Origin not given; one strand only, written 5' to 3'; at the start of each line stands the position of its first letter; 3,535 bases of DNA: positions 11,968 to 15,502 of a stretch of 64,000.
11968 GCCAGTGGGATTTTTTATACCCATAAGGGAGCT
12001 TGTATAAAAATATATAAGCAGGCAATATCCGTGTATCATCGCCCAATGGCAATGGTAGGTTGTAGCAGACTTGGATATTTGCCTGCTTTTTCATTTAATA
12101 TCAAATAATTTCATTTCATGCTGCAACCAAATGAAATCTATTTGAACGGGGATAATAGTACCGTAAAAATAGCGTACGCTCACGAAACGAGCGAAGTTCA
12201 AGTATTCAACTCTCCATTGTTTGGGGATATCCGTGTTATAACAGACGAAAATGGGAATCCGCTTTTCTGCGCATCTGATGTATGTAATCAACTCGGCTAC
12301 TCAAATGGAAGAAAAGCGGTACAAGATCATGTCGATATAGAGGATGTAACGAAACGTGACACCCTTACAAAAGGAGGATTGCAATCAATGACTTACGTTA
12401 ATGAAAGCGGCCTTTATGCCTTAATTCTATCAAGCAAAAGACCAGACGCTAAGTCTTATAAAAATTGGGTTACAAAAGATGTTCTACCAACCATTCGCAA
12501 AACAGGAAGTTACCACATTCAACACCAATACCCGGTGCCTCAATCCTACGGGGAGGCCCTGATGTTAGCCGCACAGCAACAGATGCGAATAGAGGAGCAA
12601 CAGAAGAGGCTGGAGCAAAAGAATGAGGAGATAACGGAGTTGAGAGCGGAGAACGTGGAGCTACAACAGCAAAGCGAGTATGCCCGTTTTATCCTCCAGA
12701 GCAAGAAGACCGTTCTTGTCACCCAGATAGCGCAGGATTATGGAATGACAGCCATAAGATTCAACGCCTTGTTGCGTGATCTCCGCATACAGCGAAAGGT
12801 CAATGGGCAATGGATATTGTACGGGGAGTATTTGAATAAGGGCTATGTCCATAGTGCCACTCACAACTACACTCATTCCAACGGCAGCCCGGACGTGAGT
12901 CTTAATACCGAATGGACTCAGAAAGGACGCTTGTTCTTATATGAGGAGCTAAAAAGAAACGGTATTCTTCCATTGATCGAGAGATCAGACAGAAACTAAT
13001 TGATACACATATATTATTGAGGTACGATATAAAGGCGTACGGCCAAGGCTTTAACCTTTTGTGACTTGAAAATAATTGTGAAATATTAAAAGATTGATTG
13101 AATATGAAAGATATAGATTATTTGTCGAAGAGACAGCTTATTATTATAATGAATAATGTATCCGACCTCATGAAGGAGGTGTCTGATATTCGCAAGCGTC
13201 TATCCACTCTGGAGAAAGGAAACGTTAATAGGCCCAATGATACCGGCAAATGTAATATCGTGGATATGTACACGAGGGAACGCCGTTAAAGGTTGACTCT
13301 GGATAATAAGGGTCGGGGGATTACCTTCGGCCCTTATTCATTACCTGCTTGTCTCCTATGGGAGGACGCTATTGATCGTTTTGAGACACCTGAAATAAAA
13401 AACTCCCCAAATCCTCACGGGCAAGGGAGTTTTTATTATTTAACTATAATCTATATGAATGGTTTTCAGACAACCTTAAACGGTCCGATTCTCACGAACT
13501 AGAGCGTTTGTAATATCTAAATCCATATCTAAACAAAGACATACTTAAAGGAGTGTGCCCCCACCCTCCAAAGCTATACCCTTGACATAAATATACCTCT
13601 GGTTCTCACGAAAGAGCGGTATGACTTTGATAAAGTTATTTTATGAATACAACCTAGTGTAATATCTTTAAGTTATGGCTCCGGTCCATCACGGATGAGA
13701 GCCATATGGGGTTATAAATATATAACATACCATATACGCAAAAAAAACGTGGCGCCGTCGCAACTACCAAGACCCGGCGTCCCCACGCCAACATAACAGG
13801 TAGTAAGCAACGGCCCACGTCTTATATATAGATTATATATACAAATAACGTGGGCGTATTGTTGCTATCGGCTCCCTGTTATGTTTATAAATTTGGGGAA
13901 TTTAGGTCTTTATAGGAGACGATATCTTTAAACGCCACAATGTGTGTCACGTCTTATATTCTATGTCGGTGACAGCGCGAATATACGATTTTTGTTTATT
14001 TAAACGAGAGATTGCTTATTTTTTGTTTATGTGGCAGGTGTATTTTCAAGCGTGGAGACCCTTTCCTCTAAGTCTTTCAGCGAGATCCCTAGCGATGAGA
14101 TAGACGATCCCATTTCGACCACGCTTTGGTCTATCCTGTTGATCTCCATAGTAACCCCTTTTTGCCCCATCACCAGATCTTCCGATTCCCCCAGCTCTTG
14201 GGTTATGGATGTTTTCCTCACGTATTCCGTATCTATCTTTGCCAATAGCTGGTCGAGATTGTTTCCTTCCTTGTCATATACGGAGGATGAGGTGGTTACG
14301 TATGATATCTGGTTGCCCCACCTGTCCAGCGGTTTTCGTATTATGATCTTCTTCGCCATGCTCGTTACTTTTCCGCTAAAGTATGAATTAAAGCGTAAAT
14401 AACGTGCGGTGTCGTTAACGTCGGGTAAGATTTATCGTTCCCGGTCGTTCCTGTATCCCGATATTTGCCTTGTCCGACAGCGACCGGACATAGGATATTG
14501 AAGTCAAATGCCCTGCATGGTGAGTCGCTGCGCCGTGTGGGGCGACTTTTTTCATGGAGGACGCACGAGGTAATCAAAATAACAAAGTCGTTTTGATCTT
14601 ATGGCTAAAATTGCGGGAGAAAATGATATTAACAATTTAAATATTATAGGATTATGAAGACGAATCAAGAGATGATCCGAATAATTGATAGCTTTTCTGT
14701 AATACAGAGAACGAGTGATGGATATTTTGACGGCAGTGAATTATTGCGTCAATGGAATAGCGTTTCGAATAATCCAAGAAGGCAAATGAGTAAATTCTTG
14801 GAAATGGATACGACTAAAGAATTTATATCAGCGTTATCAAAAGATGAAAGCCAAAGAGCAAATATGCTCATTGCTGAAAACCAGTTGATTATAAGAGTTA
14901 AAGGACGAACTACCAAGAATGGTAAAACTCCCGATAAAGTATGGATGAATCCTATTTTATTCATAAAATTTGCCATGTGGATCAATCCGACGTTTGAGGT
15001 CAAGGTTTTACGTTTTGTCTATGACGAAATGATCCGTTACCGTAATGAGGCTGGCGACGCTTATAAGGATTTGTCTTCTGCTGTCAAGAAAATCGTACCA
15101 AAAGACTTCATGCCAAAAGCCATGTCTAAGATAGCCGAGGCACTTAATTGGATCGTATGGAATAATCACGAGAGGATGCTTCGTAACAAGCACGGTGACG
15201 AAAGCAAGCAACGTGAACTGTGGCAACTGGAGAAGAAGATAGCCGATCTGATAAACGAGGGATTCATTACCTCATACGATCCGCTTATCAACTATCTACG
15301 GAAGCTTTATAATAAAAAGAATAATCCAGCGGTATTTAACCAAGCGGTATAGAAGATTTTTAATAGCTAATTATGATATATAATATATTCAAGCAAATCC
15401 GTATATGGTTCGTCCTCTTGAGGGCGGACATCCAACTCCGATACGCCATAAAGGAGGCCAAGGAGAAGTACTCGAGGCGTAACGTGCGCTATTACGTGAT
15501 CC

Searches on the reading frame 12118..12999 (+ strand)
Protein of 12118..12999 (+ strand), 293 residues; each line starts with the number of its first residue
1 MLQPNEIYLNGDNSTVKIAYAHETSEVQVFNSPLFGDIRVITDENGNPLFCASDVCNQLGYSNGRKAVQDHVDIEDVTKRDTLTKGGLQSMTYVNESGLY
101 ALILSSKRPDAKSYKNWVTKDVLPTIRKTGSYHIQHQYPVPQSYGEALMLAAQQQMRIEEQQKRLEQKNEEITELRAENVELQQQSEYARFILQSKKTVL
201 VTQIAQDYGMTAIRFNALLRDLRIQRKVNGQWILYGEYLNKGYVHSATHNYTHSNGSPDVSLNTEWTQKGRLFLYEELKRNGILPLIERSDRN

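Call 8: search_protein_families(library=phrogs, proteins=[window:12118-12999:+], max_evalue=0.001)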
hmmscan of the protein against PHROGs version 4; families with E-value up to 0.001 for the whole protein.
window:12118-12999:+ (293 aa): 15 families
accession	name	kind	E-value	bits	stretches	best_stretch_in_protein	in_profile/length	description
phrog_130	-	transcription regulation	5.3e-78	264.1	1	23-292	156-422/480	anti-repressor Ant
phrog_2899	-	transcription regulation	1.5e-38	134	1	25-174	5-154/263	anti-repressor Ant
phrog_463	-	transcription regulation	1e-37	131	1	25-197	3-170/250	anti-repressor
phrog_7940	-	unknown function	8e-35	121.6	1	25-203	2-172/252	-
phrog_2593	-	transcription regulation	2e-33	117.2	1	35-206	27-202/255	anti-repressor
phrog_63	-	transcription regulation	4.9e-33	116.1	1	140-289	226-366/431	anti-repressor Ant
phrog_25722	-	unknown function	2.7e-30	106.1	1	29-135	6-111/150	-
phrog_5060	-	transcription regulation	4.2e-29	103.1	1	37-222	16-208/224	anti-repressor Ant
phrog_25289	-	unknown function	1e-27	97.2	1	215-291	1-77/79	-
phrog_245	-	transcription regulation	2.6e-24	87.3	1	30-182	46-196/319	anti-repressor Ant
phrog_2011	-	transcription regulation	8.2e-24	85.8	1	37-136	13-120/275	anti-repressor Ant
phrog_2977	-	transcription regulation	2.3e-19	70.7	1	21-109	58-148/150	anti-repressor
phrog_9976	-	transcription regulation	1.2e-16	62.1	1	37-150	10-112/188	anti-repressor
phrog_34000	-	unknown function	1.7e-07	32.3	1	26-130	13-123/194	-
phrog_373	-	transcription regulation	1.6e-05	25.4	1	80-209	144-259/373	anti-repressor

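Call 9: search_protein_families(library=pfam, proteins=[window:12118-12999:+], max_evalue=0.001)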
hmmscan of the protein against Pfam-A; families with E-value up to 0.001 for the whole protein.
window:12118-12999:+ (293 aa): 2 families
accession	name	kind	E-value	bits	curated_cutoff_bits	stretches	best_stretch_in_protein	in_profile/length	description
PF03374.19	ANT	-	9.5e-28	97.1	25.3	1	177-279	2-106/108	Phage antirepressor protein KilAC domain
PF02498.22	Bro-N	-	3.7e-24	85.6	25.6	1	37-124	1-96/96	BRO family, N-terminal domain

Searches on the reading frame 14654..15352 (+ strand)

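Call 8: search_protein_families(library=phrogs, proteins=[window:14654-15352:+], max_evalue=0.001)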
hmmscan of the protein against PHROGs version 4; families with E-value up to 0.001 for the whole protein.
window:14654-15352:+ (232 aa): 3 families
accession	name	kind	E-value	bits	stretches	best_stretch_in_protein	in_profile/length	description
phrog_6095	-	lysis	7e-14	53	1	13-152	9-137/217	amidase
phrog_129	-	transcription regulation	1.4e-11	45.8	1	41-159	34-140/273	transcriptional regulator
phrog_2812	-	unknown function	7e-11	43.1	1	43-134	35-112/288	-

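Call 9: search_protein_families(library=pfam, proteins=[window:14654-15352:+], max_evalue=0.001)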
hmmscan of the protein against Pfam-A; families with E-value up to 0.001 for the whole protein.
window:14654-15352:+ (232 aa): 1 family
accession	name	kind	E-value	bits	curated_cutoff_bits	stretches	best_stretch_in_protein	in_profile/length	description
PF04383.19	KilA-N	-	4e-15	56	23.8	1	12-123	5-102/107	KilA-N domain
